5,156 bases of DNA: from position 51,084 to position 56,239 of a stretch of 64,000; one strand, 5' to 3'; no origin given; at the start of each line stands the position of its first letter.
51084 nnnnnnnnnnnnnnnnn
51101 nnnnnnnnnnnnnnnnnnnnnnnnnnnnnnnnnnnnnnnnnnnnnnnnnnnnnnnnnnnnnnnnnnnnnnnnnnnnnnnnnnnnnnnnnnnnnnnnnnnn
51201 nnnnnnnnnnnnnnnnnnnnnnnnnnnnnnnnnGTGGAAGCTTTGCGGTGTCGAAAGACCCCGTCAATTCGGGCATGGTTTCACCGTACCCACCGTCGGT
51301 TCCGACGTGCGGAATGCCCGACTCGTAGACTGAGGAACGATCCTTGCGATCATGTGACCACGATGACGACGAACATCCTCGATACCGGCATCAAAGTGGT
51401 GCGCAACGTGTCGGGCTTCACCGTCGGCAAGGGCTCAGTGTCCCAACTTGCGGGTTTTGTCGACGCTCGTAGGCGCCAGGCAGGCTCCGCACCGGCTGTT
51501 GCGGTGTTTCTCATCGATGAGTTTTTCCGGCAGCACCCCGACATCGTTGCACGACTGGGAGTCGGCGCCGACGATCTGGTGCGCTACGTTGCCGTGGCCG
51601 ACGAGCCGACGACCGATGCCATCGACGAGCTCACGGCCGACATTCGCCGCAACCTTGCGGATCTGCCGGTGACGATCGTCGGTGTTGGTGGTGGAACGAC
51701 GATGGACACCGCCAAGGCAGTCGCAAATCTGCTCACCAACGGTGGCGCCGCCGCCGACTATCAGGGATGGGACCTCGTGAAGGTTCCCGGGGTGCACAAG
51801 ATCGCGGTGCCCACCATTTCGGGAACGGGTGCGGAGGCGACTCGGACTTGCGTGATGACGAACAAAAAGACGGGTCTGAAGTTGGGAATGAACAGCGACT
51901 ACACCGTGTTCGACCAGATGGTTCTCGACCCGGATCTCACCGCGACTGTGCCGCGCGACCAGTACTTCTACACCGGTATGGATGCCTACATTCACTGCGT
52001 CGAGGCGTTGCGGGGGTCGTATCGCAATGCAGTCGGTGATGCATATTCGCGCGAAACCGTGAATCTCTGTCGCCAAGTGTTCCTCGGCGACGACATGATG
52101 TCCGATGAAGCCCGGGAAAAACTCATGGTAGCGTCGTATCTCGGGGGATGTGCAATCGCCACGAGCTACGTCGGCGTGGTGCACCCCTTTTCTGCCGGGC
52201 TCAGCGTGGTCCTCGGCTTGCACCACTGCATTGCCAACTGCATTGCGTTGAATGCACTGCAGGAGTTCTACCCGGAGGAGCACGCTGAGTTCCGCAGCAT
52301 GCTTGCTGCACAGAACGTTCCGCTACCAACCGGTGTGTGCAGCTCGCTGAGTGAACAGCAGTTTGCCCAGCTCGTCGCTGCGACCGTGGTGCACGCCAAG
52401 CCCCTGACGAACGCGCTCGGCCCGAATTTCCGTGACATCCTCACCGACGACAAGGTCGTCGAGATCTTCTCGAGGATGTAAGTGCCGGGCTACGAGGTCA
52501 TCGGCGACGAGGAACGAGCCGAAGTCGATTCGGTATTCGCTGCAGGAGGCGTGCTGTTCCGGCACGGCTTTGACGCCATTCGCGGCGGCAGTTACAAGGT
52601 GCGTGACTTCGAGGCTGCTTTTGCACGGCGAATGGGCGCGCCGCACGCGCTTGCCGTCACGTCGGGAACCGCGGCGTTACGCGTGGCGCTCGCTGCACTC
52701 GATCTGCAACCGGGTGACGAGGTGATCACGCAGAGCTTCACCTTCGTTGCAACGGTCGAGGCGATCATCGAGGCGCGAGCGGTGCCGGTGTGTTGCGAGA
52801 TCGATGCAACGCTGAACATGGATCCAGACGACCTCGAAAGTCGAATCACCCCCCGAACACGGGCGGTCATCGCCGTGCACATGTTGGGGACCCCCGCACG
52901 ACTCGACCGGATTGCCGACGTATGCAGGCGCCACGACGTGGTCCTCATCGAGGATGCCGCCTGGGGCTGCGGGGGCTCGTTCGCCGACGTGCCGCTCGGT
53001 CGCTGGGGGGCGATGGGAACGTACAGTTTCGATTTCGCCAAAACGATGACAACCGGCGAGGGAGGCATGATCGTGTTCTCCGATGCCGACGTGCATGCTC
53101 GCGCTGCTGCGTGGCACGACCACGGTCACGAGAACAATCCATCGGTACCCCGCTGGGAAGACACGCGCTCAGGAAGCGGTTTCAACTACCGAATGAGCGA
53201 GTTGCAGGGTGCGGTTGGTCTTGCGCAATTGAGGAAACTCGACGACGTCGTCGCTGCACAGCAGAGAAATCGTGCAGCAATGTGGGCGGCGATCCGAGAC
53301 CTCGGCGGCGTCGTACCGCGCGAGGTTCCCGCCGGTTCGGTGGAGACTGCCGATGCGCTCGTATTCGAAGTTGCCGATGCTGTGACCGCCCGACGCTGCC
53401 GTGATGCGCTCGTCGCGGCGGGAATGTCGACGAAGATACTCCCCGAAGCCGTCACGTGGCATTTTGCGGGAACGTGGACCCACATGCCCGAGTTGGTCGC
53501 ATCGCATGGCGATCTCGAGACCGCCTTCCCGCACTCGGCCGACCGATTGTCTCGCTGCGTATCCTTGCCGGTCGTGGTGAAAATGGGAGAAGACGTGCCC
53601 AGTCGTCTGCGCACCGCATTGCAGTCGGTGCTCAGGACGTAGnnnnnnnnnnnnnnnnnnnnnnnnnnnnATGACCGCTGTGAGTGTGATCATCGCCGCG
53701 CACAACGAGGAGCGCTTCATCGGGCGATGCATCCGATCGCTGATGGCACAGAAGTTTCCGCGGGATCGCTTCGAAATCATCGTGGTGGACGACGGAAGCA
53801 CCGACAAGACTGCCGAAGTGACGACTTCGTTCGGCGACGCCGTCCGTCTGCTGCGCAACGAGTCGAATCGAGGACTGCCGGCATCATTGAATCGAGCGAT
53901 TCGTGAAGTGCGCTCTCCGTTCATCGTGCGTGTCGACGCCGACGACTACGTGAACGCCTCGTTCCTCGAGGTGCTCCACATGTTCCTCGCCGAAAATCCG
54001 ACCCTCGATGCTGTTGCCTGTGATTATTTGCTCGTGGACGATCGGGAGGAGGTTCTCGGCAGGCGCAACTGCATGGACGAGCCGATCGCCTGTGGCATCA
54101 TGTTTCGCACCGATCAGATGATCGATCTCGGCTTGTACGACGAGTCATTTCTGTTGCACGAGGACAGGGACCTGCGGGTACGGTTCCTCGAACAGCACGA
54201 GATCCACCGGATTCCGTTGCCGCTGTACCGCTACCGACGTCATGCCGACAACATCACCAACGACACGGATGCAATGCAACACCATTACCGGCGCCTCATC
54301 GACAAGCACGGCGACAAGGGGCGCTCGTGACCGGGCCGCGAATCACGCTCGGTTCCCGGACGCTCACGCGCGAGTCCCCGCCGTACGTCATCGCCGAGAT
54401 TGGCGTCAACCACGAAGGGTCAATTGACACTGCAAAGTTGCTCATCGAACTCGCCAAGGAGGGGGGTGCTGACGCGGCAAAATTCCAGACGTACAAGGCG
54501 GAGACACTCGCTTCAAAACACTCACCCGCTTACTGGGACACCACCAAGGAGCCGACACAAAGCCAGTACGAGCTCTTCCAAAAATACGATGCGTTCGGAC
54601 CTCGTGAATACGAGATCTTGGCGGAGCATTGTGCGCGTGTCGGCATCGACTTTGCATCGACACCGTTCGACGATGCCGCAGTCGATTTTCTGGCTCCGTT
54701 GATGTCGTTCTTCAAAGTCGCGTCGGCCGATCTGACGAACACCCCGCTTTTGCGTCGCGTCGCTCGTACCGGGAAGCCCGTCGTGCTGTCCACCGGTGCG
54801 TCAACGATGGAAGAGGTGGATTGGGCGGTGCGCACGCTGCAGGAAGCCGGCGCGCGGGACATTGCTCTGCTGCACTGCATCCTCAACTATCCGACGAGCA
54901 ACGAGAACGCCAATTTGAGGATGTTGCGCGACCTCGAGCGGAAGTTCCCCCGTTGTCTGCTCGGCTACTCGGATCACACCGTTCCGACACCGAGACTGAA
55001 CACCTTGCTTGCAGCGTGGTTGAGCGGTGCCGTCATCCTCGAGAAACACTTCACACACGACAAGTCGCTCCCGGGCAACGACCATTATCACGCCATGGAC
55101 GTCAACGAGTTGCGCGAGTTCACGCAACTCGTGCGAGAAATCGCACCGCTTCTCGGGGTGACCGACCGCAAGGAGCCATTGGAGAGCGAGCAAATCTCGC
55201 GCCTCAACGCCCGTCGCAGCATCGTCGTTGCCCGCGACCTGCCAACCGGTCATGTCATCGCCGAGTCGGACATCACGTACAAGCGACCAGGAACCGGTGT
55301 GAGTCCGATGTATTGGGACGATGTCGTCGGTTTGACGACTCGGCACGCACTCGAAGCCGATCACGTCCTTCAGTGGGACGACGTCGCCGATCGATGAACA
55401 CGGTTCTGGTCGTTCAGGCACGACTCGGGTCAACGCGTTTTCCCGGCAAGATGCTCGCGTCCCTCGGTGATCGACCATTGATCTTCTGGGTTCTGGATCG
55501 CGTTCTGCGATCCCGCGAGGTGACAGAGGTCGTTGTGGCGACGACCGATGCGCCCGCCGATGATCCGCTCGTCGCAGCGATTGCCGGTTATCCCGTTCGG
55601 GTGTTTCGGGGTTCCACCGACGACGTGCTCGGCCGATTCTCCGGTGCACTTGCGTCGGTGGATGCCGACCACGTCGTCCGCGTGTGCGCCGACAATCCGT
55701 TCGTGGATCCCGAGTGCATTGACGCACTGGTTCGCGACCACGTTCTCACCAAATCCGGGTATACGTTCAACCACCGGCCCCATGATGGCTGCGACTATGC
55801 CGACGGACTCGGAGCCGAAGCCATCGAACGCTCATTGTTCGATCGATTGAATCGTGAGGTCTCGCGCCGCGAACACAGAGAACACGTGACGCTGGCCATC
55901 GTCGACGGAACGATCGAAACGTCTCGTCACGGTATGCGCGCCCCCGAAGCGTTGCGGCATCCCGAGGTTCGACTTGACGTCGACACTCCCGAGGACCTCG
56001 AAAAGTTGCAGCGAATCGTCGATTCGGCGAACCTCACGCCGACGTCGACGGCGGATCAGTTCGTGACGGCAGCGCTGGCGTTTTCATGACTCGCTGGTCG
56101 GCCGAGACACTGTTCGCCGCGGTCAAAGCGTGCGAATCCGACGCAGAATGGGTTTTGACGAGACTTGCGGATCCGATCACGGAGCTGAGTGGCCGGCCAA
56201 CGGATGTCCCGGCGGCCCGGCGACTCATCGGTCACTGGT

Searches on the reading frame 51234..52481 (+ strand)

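Call 88: search_protein_families(library=pfam, proteins=[window:51234-52481:+], max_evalue=0.00001)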
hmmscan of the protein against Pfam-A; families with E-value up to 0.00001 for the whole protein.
window:51234-52481:+ (415 aa): 2 families
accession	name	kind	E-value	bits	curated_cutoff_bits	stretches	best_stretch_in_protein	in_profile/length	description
PF00465.25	Fe-ADH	-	1.6e-26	93.3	31.3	1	91-233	26-168/168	Iron-containing alcohol dehydrogenase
PF25137.1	ADH_Fe_C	-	5.8e-12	46.2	27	1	246-352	3-111/194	Fe-containing alcohol dehydrogenase family, C-terminal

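Call 91: search_protein_families(library=ncbifam, proteins=[window:51234-52481:+], max_evalue=0.000001)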
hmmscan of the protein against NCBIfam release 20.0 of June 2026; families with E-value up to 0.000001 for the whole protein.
window:51234-52481:+ (415 aa): 14 families
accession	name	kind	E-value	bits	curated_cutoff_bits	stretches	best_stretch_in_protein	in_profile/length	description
NF041833.1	Fe_ADH_ErcA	equivalog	4.3e-37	128.1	550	1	115-348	61-294/382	alcohol dehydrogenase-like regulatory protein ErcA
NF050025.1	SulfAcetaldRedSarD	equivalog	6.1e-37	127.4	700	1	116-357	62-306/385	sulfoacetaldehyde reductase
NF058672.1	4HyButDHCUPNE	equivalog_domain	5.5e-31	108.1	500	1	114-349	57-294/378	4-hydroxybutyrate dehydrogenase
TIGR02638.1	lactal_redase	equivalog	2.9e-29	102.1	523.15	1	118-362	63-309/379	lactaldehyde reductase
NF007911.0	PRK10624.1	equivalog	3.3e-28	98.7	537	1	118-362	64-308/382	lactaldehyde reductase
NF010378.0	PRK13805.1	equivalog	8.4e-27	93.4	951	1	118-350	518-761/872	bifunctional acetaldehyde-CoA/alcohol dehydrogenase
NF007363.0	PRK09860.1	equivalog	2.5e-25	89.4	581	1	119-350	66-296/383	L-threonine dehydrogenase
TIGR03405.1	Phn_Fe-ADH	equivalog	4.5e-23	81.6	423.7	1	115-343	51-285/355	iron-containing alcohol dehydrogenase PsrA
NF053866.1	CholDhdGbsBBac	equivalog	1.6e-21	76.4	550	1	114-346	67-301/392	choline dehydrogenase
NF011998.0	PRK15454.1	equivalog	3.5e-21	75.4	556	1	122-345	87-309/395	ethanolamine utilization ethanol dehydrogenase EutG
TIGR04266.1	NDMA_methanol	equivalog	4.4e-16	58.7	625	1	112-350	65-307/420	NDMA-dependent methanol dehydrogenase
NF041822.1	daptide_DH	equivalog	1.1e-10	41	300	1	112-274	27-191/363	daptide-type RiPP biosynthesis dehydogenase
NF011717.0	PRK15138.1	equivalog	1.7e-09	37.2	645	1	148-258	89-202/387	alcohol dehydrogenase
NF006941.0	PRK09423.1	subfamily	8.3e-07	28.1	336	0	118-322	61-249/367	glycerol dehydrogenase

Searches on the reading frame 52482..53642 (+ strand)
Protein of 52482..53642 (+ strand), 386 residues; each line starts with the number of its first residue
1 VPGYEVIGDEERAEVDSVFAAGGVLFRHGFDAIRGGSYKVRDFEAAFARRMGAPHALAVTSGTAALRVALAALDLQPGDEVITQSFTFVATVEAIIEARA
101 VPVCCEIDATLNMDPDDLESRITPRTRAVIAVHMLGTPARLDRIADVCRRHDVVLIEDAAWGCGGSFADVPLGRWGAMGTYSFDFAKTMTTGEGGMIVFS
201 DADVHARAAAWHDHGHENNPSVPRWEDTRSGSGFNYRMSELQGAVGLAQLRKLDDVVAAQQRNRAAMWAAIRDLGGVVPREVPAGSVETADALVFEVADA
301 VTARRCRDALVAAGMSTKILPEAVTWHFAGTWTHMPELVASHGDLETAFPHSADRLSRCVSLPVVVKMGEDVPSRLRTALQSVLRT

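Call 88: search_protein_families(library=pfam, proteins=[window:52482-53642:+], max_evalue=0.00001)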
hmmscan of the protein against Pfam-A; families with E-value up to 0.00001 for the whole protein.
window:52482-53642:+ (386 aa): 5 families
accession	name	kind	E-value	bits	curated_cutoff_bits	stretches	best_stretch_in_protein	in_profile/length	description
PF01041.23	DegT_DnrJ_EryC1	-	1e-82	278.7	19.8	1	39-372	25-351/360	DegT/DnrJ/EryC1/StrS aminotransferase family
PF01212.27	Beta_elim_lyase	-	1.1e-10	41.8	27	1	31-202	25-214/288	Beta-eliminating lyase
PF01053.26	Cys_Met_Meta_PP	-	2.1e-08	33.6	27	1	29-164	43-179/381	Cys/Met metabolism PLP-dependent enzyme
PF00155.27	Aminotran_1_2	-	2.4e-08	34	19.7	1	41-162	45-189/361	Aminotransferase class I and II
PF00266.25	Aminotran_5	-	2.7e-07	30.3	21.5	1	44-165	49-182/371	Aminotransferase class-V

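Call 91: search_protein_families(library=ncbifam, proteins=[window:52482-53642:+], max_evalue=0.000001)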
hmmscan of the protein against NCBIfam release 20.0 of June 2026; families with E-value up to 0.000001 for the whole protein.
window:52482-53642:+ (386 aa): 14 families
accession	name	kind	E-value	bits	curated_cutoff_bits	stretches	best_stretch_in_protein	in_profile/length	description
TIGR03588.1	PseC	equivalog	3e-57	194.2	423.5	1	39-383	31-379/380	UDP-4-amino-4,6-dideoxy-N-acetyl-beta-L-altrosamine transaminase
TIGR04181.1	NHT_00031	hypoth_equivalog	2.4e-56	191.2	420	1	38-276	31-281/359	LegC family aminotransferase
NF008658.2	PRK11658.1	equivalog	1e-48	165.9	631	1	38-384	33-377/379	UDP-4-amino-4-deoxy-L-arabinose aminotransferase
NF008687.0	PRK11706.1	equivalog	7.7e-48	163.1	375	1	33-315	26-314/375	dTDP-4-amino-4,6-dideoxygalactose transaminase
TIGR04427.1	PLP_DesI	equivalog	2.6e-43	148.6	650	1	39-323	53-328/390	dTDP-4-dehydro-6-deoxyglucose aminotransferase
NF011936.0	PRK15407.1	equivalog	5.7e-43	147.2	423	1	41-216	68-252/440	lipopolysaccharide biosynthesis protein RfbH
TIGR02379.1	ECA_wecE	subfamily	1.5e-39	135.9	434.85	1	40-270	33-263/376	dTDP-4-amino-4,6-dideoxy-D-glucose transaminase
NF004621.0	PRK05957.1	equivalog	7.7e-09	34.8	498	1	56-161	91-202/389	pyridoxal phosphate-dependent aminotransferase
NF005816.0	PRK07682.1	equivalog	3.3e-08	32.6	620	1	56-159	92-203/390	aminotransferase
NF004770.0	PRK06108.1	subfamily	4.7e-08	32.2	422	1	44-159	87-210/396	pyridoxal phosphate-dependent aminotransferase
NF041364.1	GntC_guanitoxin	equivalog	1.4e-07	30.7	415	1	53-159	59-174/356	guanitoxin biosynthesis PLP-dependent (S)-gamma-hydroxy-L-arginine cyclodehydratase GntC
NF006488.0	PRK08912.1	equivalog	1.9e-07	30.4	498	1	57-161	90-201/387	aminotransferase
TIGR03947.1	viomycin_VioD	equivalog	1.9e-07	30.3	390.9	1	36-132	52-149/359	capreomycidine synthase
NF004650.0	PRK05994.1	equivalog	9.5e-07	28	667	0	48-159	73-185/427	O-acetylhomoserine aminocarboxypropyltransferase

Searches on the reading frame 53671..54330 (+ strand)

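Call 91: search_protein_families(library=ncbifam, proteins=[window:53671-54330:+], max_evalue=0.000001)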
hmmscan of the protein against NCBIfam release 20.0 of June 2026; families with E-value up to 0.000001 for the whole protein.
window:53671-54330:+ (219 aa): 20 families
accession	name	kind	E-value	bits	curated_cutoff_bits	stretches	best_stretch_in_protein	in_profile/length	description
NF041875.1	EPS_EpsD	equivalog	3.9e-20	72.5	370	1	4-106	1-104/325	exopolysaccharide biosynthesis glycosyltransferase EpsD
NF007482.0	PRK10073.1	equivalog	9.9e-18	64.2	423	1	2-118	6-121/334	glycosyltransferase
TIGR03965.1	mycofact_glyco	equivalog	1.6e-17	63.6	280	1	3-136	75-208/467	mycofactocin biosynthesis glycosyltransferase MftF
NF053739.1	GlytfEpsEBac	equivalog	5.6e-17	61.6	450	1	4-138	3-138/265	glycosyltransferase EpsE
TIGR03937.1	PgaC_IcaA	equivalog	1.3e-16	60.6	422.3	1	3-147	46-190/407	poly-beta-1,6-N-acetyl-D-glucosamine synthase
TIGR04283.1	glyco_like_mftF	equivalog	1.3e-12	47.8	182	1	4-108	1-99/221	TIGR04283 family arsenosugar biosynthesis glycosyltransferase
NF047683.1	TeichurnBiosyTuaG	equivalog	1.1e-11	44.9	400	1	3-111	7-116/252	teichuronic acid biosynthesis protein TuaG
TIGR04440.1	glyco_TIGR04440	domain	6e-11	42.5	70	1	4-127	2-127/215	TIGR00180 family glycosyltransferase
NF041865.1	EpsU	equivalog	1e-10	41.2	700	1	4-106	41-147/394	exopolysaccharide biosynthesis GT2 family glycosyltransferase EpsU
TIGR03469.1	HpnB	hypoth_equivalog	2e-10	40.3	379.25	1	3-55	45-96/386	hopene-associated glycosyltransferase HpnB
NF010496.0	PRK13915.1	equivalog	3e-10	39.7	262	1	2-115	31-151/307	glucosyl-3-phosphoglycerate synthase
TIGR03111.1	glyc2_xrt_Gpos1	hypoth_equivalog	5e-10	38.8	363.95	1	3-117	50-167/439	TIGR03111 family XrtG-associated glycosyltransferase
NF038302.1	EPS_HpsE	equivalog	8.6e-10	38.1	300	1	4-116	3-121/307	hormogonium polysaccharide biosynthesis glycosyltransferase HpsE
TIGR04242.1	nodulat_NodC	equivalog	5.9e-09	35.4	550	1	3-141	49-190/395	chitooligosaccharide synthase NodC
NF041394.1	GtaseAglG_Halo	equivalog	9.9e-09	34.9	440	1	3-104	2-105/304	glucosyl-dolichyl phosphate glucuronosyltransferase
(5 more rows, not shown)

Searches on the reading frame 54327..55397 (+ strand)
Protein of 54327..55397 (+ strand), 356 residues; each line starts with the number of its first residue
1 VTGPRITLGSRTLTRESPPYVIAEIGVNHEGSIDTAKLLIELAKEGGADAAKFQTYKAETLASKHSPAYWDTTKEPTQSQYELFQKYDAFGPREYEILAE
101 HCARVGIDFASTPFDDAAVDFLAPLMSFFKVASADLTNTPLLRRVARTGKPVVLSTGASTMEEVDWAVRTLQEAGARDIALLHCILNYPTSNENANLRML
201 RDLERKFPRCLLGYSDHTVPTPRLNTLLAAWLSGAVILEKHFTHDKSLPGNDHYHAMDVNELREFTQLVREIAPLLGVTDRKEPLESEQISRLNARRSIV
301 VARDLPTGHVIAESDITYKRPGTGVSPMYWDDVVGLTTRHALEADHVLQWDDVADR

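Call 91: search_protein_families(library=ncbifam, proteins=[window:54327-55397:+], max_evalue=0.000001)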
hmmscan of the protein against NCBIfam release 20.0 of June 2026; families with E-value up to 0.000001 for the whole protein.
window:54327-55397:+ (356 aa): 2 families
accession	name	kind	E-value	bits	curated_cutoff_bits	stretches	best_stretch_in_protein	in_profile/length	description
TIGR03569.1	NeuB_NnaB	equivalog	5.7e-97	324.7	399.65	1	20-347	2-328/329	N-acetylneuraminate synthase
TIGR03586.1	PseI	equivalog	3.9e-72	243.2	340.25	1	19-345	2-324/327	pseudaminic acid synthase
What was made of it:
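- This window carries a separate NeuB gene, followed by its own cytidylyltransferase, at 54327-56089 (call 91).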

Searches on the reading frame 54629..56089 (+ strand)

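Call 88: search_protein_families(library=pfam, proteins=[window:54629-56089:+], max_evalue=0.00001)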
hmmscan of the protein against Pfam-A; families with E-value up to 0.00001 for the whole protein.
window:54629-56089:+ (486 aa): 2 families
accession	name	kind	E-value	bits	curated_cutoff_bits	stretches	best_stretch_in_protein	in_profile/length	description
PF02348.25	CTP_transf_3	-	6e-26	92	22.6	1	260-374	2-117/217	Cytidylyltransferase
PF12804.13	NTP_transf_3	-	6.8e-09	36.5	27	1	268-371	14-111/160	MobA-like NTP transferase domain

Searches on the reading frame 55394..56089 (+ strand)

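Call 91: search_protein_families(library=ncbifam, proteins=[window:55394-56089:+], max_evalue=0.000001)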
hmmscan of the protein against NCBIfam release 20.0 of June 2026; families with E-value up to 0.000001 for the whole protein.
window:55394-56089:+ (231 aa): 5 families
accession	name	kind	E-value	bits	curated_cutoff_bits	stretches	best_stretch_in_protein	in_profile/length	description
NF003952.0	PRK05450.1-5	subfamily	1.8e-21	76.4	193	1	1-115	1-115/250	3-deoxy-manno-octulosonate cytidylyltransferase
NF009905.0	PRK13368.1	subfamily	2.3e-21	76.3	255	1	1-115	1-113/243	3-deoxy-manno-octulosonate cytidylyltransferase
NF003950.0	PRK05450.1-3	subfamily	5.3e-15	55.4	234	1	1-114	1-115/248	3-deoxy-manno-octulosonate cytidylyltransferase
NF003948.0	PRK05450.1-1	equivalog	4.4e-13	49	281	1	1-114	4-118/248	3-deoxy-manno-octulosonate cytidylyltransferase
TIGR00466.1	kdsB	equivalog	1.5e-08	34.4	155.2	1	1-114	1-114/241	3-deoxy-manno-octulosonate cytidylyltransferase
